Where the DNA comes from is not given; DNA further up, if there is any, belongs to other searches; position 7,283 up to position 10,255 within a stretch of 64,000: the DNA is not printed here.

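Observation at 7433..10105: Bacterial Hel308/Ski2-like helicase fused to an OmpR/PhoB-type winged-helix DNA-binding domain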

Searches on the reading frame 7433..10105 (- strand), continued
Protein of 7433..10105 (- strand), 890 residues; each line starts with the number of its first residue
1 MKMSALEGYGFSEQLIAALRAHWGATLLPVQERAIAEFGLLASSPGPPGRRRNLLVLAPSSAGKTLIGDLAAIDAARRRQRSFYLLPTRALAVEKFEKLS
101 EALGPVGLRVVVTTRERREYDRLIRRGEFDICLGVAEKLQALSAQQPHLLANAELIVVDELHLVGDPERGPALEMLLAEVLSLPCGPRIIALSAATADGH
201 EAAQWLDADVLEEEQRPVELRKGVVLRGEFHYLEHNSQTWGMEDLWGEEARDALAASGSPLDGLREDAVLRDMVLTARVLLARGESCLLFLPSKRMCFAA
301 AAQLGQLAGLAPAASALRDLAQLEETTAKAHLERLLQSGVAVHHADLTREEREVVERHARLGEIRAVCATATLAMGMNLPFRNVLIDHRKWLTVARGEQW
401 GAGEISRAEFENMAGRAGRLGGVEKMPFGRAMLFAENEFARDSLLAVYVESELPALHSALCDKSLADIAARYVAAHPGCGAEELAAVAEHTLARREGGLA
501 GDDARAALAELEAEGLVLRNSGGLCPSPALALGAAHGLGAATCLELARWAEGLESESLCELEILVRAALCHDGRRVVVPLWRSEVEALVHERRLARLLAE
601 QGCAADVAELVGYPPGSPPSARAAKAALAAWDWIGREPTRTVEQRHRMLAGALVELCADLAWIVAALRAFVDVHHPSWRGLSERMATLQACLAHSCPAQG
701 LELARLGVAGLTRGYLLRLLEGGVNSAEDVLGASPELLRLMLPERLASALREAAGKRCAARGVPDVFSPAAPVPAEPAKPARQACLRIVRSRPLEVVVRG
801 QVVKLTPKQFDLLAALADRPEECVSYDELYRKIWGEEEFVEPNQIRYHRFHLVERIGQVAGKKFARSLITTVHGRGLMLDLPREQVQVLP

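Call 11: search_solved_structures(query=window:7433-10105:-, max_evalue=0.001, show_alignments=1)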
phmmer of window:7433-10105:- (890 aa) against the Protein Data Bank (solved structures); distinct sequences matched with E-value up to 0.001: 65 (the best 60 are shown).
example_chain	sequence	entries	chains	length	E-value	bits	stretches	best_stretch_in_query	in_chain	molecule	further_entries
2zj2_A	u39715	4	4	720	5.5e-46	160.3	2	51-230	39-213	Putative ski2-type helicase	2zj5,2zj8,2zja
2p6r_A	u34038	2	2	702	6.2e-40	140.3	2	52-233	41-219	afUHEL308 HELICASE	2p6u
9b15_A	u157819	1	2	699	8.5e-40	139.8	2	52-232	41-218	ATP-dependent DNA helicase Hel308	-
2va8_A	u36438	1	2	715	1e-35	126.4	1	53-752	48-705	SKI2-TYPE HELICASE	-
8alz_B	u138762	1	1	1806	4.5e-31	111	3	53-208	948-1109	Activating signal cointegrator 1 complex subunit 3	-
7zpq_CA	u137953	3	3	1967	9.1e-31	110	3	52-207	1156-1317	SLH1 isoform 1 | RQC trigger complex helicase SLH1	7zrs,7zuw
6s8o_B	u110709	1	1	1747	9.7e-29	103.3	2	53-209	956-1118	U5 small nuclear ribonucleoprotein 200 kDa helicase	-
6qdv_B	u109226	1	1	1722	5.8e-28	100.7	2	53-209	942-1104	U5 small nuclear ribonucleoprotein 200 kDa helicase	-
4f91_B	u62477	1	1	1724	5.8e-28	100.7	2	53-209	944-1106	U5 small nuclear ribonucleoprotein 200 kDa helicase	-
4f92_B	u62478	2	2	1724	5.8e-28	100.7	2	53-209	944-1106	U5 small nuclear ribonucleoprotein 200 kDa helicase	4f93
5urj_A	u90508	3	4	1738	6.1e-28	100.6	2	53-209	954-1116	U5 small nuclear ribonucleoprotein 200 kDa helicase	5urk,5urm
4kit_B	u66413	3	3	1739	6.1e-28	100.6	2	53-209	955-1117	U5 small nuclear ribonucleoprotein 200 kDa helicase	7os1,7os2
6s8q_B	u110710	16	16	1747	6.2e-28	100.6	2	53-209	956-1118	U5 small nuclear ribonucleoprotein 200 kDa helicase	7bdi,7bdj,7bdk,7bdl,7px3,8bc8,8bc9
6s9i_B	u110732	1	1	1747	7.1e-28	100.4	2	53-209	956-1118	U5 small nuclear ribonucleoprotein 200 kDa helicase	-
3jcr_C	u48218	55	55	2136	1.6e-27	99.2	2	53-209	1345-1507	hBrr2 | U5 small nuclear ribonucleoprotein 200 kDa helicase | Brr2, U5 small nuclear ribonucleoprotein 200 kDa helicase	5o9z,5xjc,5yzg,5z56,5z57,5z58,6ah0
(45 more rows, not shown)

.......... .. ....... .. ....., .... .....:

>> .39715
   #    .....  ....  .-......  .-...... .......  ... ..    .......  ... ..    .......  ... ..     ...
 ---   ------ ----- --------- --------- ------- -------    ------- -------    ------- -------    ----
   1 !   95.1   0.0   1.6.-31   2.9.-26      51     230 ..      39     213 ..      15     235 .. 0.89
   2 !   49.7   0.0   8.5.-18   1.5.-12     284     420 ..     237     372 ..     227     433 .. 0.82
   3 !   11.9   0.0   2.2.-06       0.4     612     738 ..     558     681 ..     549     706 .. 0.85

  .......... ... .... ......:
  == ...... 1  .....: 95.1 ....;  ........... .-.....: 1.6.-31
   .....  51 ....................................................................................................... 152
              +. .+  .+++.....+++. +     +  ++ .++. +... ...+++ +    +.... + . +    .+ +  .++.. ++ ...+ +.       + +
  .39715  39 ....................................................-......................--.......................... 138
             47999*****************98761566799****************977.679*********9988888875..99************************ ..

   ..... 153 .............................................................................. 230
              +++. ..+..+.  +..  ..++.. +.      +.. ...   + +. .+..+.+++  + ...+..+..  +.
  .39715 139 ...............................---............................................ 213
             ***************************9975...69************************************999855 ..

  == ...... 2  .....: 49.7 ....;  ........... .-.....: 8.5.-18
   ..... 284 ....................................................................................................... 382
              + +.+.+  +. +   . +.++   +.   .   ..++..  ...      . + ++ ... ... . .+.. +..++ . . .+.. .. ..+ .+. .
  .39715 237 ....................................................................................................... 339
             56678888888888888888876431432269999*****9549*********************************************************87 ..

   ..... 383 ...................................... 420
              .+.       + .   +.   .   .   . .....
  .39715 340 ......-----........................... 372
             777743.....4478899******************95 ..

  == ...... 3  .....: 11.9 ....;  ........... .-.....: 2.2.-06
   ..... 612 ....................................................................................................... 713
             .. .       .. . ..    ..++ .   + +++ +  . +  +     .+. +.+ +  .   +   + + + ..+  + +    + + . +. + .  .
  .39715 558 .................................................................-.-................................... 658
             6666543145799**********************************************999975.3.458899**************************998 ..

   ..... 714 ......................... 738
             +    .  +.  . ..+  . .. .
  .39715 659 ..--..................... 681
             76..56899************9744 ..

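Call 14: find_encoding_contigs(protein=P0001, flank=10000, max_places=3)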
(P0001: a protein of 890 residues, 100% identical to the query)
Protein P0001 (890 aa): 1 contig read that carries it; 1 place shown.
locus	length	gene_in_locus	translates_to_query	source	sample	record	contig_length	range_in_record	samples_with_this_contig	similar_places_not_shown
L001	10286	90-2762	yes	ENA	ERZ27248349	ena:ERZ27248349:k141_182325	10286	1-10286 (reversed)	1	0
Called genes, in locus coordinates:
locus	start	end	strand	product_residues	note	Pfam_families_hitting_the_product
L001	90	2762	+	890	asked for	PF00270:DEAD, PF00271:Helicase_C, PF00486:Trans_reg_C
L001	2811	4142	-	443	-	PF21349:RUBY_RBDX, PF07992:Pyr_redox_2, PF00070:Pyr_redox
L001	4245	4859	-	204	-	PF02475:TRM5-TYW2_MTfase (weak), PF05175:MTS, PF06325:PrmA, PF13847:Methyltransf_31, PF08241:Methyltransf_11 (weak), PF08242:Methyltransf_12 (weak), PF13649:Methyltransf_25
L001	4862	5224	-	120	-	-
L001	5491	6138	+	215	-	PF01081:Aldolase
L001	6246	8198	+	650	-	PF12439:GDE_N, PF06202:GDE_C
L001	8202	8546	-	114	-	PF11969:DcpS_C, PF01230:HIT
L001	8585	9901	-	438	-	PF16697:Yop-YscD_cpl, PF00498:FHA, PF16697:Yop-YscD_cpl, PF00498:FHA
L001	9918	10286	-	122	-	?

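Call 17: find_encoding_contigs(protein=P0002, flank=7000, max_places=1)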
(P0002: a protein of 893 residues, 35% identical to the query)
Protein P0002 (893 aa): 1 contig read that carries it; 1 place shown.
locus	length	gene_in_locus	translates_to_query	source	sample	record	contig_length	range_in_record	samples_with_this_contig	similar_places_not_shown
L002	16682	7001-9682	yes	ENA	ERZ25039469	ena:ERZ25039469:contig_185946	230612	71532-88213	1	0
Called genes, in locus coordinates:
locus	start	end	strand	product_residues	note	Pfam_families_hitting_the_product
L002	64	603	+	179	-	PF01580:FtsK_SpoIIIE (weak), PF19044:P-loop_TraG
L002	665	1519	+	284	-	PF19044:P-loop_TraG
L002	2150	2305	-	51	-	-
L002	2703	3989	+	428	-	-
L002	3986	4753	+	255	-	PF00270:DEAD, PF04851:ResIII, PF18766:SWI2_SNF2 (weak)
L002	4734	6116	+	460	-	PF00271:Helicase_C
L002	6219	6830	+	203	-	PF01726:LexA_DNA_bind, PF00717:Peptidase_S24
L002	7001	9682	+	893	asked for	PF00270:DEAD, PF04851:ResIII, PF22527:DEXQc_Suv3 (faint), PF00271:Helicase_C, PF21280:Helicase_dom4_arc, PF00486:Trans_reg_C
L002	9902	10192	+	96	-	-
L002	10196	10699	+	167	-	-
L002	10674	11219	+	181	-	-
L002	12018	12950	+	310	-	PF03401:TctC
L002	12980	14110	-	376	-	PF08309:LVIVD (faint)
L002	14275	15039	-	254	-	PF00106:adh_short, PF23441:SDR (weak), PF08659:KR, PF13561:adh_short_C2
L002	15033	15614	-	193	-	PF00106:adh_short, PF08659:KR, PF13561:adh_short_C2, PF23441:SDR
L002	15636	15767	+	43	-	-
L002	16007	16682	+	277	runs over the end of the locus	PF09339:HTH_IclR, PF01614:IclR_C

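Call 18: find_encoding_contigs(protein=P0008, flank=7000, max_places=1)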
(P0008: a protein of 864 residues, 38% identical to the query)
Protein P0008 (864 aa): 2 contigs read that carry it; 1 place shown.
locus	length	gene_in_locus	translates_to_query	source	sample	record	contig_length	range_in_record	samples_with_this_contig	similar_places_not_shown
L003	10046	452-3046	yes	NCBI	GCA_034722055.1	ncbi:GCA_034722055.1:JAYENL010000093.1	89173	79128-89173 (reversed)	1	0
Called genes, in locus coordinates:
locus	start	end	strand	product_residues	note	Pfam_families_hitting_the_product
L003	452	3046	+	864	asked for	PF00270:DEAD, PF00271:Helicase_C, PF14520:HHH_5 (weak), PF00486:Trans_reg_C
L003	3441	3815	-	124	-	PF00196:GerE, PF04545:Sigma70_r4, PF08281:Sigma70_r4_2 (weak), PF13384:HTH_23 (weak)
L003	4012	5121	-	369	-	-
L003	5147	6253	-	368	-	PF02746:MR_MLE_N, PF13378:MR_MLE_C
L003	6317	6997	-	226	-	PF00486:Trans_reg_C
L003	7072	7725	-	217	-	-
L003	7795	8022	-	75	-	PF11146:DUF2905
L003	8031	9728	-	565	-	PF13432:TPR_16 (faint), PF13424:TPR_12 (faint), PF13181:TPR_8 (faint), PF13428:TPR_14 (faint), PF07719:TPR_2 (faint), PF13176:TPR_7 (faint), PF21033:RMD1-3 (faint), PF14559:TPR_19, +4 more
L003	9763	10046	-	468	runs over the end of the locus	PF13240:Zn_Ribbon_1 (weak), PF24463:DUF7577 (weak), PF07719:TPR_2 (faint), PF13428:TPR_14 (faint), PF13432:TPR_16 (weak)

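Call 19: find_encoding_contigs(protein=P0014, flank=7000, max_places=1)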
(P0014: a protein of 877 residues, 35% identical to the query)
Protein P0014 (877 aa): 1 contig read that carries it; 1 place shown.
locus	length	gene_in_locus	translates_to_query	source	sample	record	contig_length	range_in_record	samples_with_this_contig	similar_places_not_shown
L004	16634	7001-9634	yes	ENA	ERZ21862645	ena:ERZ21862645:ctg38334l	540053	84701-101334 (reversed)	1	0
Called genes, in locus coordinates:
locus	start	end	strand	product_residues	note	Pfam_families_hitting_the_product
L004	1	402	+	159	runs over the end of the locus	-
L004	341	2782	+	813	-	PF18998:Flg_new_2 (weak), PF03793:PASTA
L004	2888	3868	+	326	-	-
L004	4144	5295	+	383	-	PF03781:FGE-sulfatase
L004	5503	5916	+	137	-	-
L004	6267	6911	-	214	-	PF12680:SnoaL_2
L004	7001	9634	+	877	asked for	PF00270:DEAD, PF04851:ResIII (weak), PF00271:Helicase_C, PF21280:Helicase_dom4_arc, PF00486:Trans_reg_C (weak)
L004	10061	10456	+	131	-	PF00293:NUDIX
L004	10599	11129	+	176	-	-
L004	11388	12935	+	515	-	-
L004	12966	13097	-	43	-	-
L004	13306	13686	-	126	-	PF13380:CoA_binding_2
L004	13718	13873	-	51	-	-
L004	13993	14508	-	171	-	-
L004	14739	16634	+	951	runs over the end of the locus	PF08531:Bac_rhamnosid_N, PF05592:Bac_rhamnosid, PF17389:Bac_rhamnosid6H, PF17390:Bac_rhamnosid_C, PF03734:YkuD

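Call 20: find_encoding_contigs(protein=P0043, flank=7000, max_places=1)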
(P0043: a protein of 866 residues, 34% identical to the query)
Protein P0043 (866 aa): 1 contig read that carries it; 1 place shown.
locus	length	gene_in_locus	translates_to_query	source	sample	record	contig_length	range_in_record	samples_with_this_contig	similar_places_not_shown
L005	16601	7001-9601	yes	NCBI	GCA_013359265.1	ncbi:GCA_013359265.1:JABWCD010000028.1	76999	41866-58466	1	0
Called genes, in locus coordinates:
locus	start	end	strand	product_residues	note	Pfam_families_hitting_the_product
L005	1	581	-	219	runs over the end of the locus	PF00005:ABC_tran, PF02463:SMC_N (faint), PF13555:AAA_29 (faint), PF13304:AAA_21 (faint)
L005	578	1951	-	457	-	PF25917:BSH_RND, PF25954:Beta-barrel_RND_2, PF25990:Beta-barrel_YknX, PF26002:Beta-barrel_AprE (faint), PF25967:RND-MFP_C (weak)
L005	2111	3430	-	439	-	-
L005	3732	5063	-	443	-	PF01582:TIR (weak), PF13676:TIR_2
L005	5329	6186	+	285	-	PF00263:Secretin (weak)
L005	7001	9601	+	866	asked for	PF00270:DEAD, PF04851:ResIII, PF00271:Helicase_C, PF21280:Helicase_dom4_arc, PF00486:Trans_reg_C (weak)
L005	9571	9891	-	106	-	-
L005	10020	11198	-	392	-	PF13088:BNR_2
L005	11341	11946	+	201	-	PF02142:MGS, PF01808:AICARFT_IMPCHas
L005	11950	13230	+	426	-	PF02844:GARS_N, PF01071:GARS_A, PF02786:CPSase_L_D2 (weak), PF02222:ATP-grasp (weak), PF02843:GARS_C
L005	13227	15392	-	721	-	PF01804:Penicil_amidase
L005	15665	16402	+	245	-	-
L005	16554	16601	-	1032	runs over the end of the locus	PF02811:PHP, PF07733:DNA_pol3_alpha, PF17657:DNA_pol3_finger, PF14579:HHH_6, PF01336:tRNA_anti-codon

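Call 24: find_related_loci(query=A1, collection=genome_contigs, flank=8000)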
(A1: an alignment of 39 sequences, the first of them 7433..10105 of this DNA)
Query A1 (890 aa) in genome_contigs; peptide patterns used: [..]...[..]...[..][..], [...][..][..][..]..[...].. (x = any residue, [..] = any of these).
599 stretches matched a pattern (row limit reached: there are more); 564 encode a relative of the query (tblastn E <= 1e-3); the best 80 are kept; 80 distinct loci.
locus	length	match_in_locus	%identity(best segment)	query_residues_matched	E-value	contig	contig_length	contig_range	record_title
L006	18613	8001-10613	35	6-886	2e-151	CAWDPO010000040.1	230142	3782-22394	MAG: uncultured delta proteobacterium isolate MFD04850.bin.2.104 genome assembly, contig: contig_9238, whole genome shot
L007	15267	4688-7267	36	1-889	6e-127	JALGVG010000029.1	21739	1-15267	MAG: Candidatus Zipacnadia bacterium isolate Meg22_810_Bin_187 Meg22_810_Bin_187_scaffold_7917, whole genome shotgun seq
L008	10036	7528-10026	35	1-860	2e-127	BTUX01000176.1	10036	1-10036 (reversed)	MAG: Candidatus Hydrogenedentota bacterium AMX-MBFR-4 DNA, sequence176, whole genome shotgun sequence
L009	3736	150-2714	37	1-886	2e-130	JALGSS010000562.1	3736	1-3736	MAG: Candidatus Zipacnadia bacterium isolate AB_3033_Bin_153 AB_3033_Bin_153_scaffold_48341, whole genome shotgun sequen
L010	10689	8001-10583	33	1-890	6e-126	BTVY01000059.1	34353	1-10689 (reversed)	MAG: Candidatus Hydrogenedentota bacterium AMX-MBFR-82 DNA, sequence059, whole genome shotgun sequence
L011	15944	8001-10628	37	1-888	1e-125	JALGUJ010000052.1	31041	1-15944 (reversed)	MAG: Candidatus Zipacnadia bacterium isolate Meg22_1214_Bin_167 Meg22_1214_Bin_167_scaffold_3598, whole genome shotgun s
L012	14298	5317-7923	36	1-888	4e-124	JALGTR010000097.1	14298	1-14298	MAG: Candidatus Zipacnadia bacterium isolate Meg22_1012_Bin_267 Meg22_1012_Bin_267_scaffold_12913, whole genome shotgun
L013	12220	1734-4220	35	1-833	9e-124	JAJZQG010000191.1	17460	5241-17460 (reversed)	MAG: Myxococcales bacterium isolate SKS1.bin3 NODE_5821_length_17460_cov_2.210350, whole genome shotgun sequence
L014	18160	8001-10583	34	1-890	2e-121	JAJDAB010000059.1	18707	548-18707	MAG: Candidatus Hydrogenedentota bacterium isolate OFTM269 OFTM269_58, whole genome shotgun sequence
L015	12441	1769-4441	35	1-884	4e-121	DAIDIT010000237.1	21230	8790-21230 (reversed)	MAG TPA_asm: Proteobacteria bacterium isolate clean368 k141_1565721, whole genome shotgun sequence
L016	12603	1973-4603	35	1-888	5e-121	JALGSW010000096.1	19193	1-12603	MAG: Candidatus Zipacnadia bacterium isolate AB_3033_Bin_59 AB_3033_Bin_59_scaffold_4852, whole genome shotgun sequence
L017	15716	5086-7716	35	1-888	8e-121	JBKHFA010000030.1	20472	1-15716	MAG: Armatimonadota bacterium isolate D1M05_3 NODE_1714_length_20472_cov_5.772640, whole genome shotgun sequence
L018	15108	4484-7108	36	1-888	3e-120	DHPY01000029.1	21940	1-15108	MAG TPA_asm: Armatimonadetes bacterium UBA5352 UBA5352_contig_586, whole genome shotgun sequence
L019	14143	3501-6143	34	1-852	1e-119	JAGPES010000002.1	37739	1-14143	MAG: Pseudomonadales bacterium isolate Gw_SlDig_bin_13 Gw_SlDig_1550_length_37739_cov_7.306285, whole genome shotgun seq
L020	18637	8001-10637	35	1-888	2e-118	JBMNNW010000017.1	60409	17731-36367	MAG: Armatimonadota bacterium isolate SBF912SR3HQ0005 scaffold_576_c1, whole genome shotgun sequence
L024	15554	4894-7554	35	1-889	4e-117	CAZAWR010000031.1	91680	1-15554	MAG TPA_asm: uncultured Polyangiaceae bacterium isolate binchicken_co266_243 genome assembly, contig: NODE_565_length_91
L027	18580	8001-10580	33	1-890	2e-116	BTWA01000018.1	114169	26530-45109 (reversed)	MAG: Candidatus Hydrogenedentota bacterium AMX-MBFR-84 DNA, sequence18, whole genome shotgun sequence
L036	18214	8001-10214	34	1-754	3e-114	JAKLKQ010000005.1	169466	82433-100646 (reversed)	MAG: Planctomycetota bacterium isolate MAG.432 MAG.432-NODE_5_length_169466_cov_5.879006, whole genome shotgun sequence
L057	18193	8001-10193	35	2-753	6e-108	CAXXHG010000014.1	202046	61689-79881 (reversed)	MAG: Candidatus Binatia bacterium isolate 46507e35-17f4-460c-88f4-f6fc3e85a99b genome assembly, contig: contig_14, whole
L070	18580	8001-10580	34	1-886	4e-107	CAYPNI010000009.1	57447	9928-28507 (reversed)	MAG TPA_asm: uncultured Nitrospirales bacterium isolate SRP237561_co1_132 genome assembly, contig: NODE_731_length_57447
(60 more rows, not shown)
